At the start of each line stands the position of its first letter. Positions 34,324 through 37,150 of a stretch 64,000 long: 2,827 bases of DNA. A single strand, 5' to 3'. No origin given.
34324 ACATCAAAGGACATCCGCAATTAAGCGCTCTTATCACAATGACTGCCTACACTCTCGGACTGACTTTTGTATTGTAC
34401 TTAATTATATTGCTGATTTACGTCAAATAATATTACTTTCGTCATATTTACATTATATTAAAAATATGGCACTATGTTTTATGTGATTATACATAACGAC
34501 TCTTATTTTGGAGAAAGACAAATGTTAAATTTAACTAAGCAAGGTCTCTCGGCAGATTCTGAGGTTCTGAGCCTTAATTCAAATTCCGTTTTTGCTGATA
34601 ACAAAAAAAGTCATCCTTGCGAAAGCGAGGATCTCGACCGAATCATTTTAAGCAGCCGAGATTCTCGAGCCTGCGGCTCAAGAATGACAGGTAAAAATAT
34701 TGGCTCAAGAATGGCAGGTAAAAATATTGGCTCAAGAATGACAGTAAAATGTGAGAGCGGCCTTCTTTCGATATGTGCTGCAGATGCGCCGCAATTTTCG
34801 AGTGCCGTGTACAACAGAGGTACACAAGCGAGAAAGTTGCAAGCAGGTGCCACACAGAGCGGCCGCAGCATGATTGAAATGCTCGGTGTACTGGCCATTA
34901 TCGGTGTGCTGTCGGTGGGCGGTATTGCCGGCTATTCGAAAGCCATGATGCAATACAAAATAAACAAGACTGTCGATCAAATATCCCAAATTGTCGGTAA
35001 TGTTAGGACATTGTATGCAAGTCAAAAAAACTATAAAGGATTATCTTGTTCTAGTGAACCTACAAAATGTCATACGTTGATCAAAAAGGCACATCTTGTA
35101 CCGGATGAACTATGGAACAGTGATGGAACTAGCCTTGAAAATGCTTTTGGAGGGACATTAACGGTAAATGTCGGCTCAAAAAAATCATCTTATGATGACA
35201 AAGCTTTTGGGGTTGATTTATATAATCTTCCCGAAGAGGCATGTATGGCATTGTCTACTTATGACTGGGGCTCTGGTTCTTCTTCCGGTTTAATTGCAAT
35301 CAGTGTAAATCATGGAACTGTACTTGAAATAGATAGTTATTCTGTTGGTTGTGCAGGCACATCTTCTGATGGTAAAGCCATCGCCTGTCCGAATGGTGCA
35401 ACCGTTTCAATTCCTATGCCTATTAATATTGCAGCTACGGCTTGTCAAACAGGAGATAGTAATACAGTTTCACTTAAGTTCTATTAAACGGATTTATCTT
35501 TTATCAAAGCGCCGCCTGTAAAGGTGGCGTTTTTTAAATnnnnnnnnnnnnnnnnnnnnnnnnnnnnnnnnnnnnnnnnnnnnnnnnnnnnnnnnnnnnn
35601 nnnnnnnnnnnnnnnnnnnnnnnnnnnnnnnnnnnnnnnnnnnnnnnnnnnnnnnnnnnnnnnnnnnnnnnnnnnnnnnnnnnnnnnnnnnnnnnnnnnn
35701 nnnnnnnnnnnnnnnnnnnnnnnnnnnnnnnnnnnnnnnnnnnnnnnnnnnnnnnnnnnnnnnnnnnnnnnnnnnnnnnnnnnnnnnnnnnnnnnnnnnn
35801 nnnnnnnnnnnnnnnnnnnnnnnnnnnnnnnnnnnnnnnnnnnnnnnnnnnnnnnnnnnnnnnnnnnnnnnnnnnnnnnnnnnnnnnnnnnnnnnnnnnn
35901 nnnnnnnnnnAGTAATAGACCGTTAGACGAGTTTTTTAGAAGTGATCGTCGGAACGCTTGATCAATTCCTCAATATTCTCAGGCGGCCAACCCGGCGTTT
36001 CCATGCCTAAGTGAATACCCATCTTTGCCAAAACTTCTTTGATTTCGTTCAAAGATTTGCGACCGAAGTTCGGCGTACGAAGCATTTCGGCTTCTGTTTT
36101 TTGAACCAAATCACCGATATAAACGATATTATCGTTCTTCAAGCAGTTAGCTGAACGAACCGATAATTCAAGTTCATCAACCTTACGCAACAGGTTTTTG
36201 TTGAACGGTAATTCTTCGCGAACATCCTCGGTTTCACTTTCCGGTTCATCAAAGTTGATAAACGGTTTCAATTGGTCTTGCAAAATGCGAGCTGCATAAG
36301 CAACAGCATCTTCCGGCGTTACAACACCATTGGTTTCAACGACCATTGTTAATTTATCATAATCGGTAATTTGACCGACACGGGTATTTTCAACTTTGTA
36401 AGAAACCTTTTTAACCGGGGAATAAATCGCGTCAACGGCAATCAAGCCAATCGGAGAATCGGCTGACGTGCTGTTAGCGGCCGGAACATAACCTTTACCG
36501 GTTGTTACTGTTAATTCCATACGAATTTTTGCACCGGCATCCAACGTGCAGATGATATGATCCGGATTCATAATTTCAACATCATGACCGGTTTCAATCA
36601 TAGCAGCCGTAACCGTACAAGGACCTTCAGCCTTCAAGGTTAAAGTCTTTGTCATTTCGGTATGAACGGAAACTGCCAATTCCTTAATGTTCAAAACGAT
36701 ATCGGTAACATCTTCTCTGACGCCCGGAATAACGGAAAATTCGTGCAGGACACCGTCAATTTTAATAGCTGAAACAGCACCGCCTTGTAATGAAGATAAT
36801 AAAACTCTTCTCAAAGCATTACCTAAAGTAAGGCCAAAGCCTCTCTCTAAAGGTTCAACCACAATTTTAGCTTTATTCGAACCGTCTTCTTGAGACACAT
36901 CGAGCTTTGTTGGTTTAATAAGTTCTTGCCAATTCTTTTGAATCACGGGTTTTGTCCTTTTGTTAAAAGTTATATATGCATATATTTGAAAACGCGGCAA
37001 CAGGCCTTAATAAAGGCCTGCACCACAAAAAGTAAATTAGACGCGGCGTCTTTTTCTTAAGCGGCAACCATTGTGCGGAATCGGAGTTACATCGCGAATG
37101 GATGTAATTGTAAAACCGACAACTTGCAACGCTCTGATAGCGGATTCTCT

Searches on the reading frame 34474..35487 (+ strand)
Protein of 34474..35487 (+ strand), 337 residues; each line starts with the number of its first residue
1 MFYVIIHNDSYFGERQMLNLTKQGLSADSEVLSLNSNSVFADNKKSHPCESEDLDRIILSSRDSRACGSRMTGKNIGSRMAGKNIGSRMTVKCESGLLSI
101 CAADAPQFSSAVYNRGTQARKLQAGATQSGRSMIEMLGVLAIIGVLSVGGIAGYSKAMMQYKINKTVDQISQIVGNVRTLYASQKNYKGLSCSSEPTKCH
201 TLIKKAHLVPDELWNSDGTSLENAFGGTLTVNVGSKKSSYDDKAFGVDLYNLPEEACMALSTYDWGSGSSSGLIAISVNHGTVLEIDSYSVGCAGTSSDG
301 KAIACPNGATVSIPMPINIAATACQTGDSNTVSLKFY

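Call 90: search_protein_families(library=pfam, proteins=[window:34474-35487:+], max_evalue=0.1)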
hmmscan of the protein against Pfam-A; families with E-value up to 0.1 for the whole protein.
window:34474-35487:+ (337 aa): 3 families
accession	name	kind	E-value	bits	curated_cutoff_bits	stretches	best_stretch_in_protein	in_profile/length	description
PF08805.16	PilS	-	1.8e-12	47.9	22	1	161-334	2-135/138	PilS N terminal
PF05307.16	Bundlin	-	9.7e-10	39.3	22.3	1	162-294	8-134/151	Bundlin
PF07963.17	N_methyl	-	0.047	13.7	21.2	1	128-149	4-25/27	Prokaryotic N-terminal methylation motif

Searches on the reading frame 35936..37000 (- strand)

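Call 90: search_protein_families(library=pfam, proteins=[window:35936-37000:-], max_evalue=0.1)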
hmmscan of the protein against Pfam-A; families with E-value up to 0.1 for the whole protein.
window:35936-37000:- (354 aa): 4 families
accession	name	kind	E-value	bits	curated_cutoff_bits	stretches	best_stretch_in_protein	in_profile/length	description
PF01000.31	RNA_pol_A_bac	-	2.3e-37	128.3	33.9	1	79-194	1-119/119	RNA polymerase Rpb3/RpoA insert domain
PF03118.21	RNA_pol_A_CTD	-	4.4e-26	90.8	23.8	1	267-325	8-66/67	Bacterial RNA polymerase, alpha chain C terminal domain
PF01193.29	RNA_pol_L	-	4e-25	87.8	24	1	49-244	1-74/74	RNA polymerase Rpb3/Rpb11 dimerisation domain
PF13656.11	RNA_pol_L_2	-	0.065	13.4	27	0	215-247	40-72/75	RNA polymerase Rpb3/Rpb11 dimerisation domain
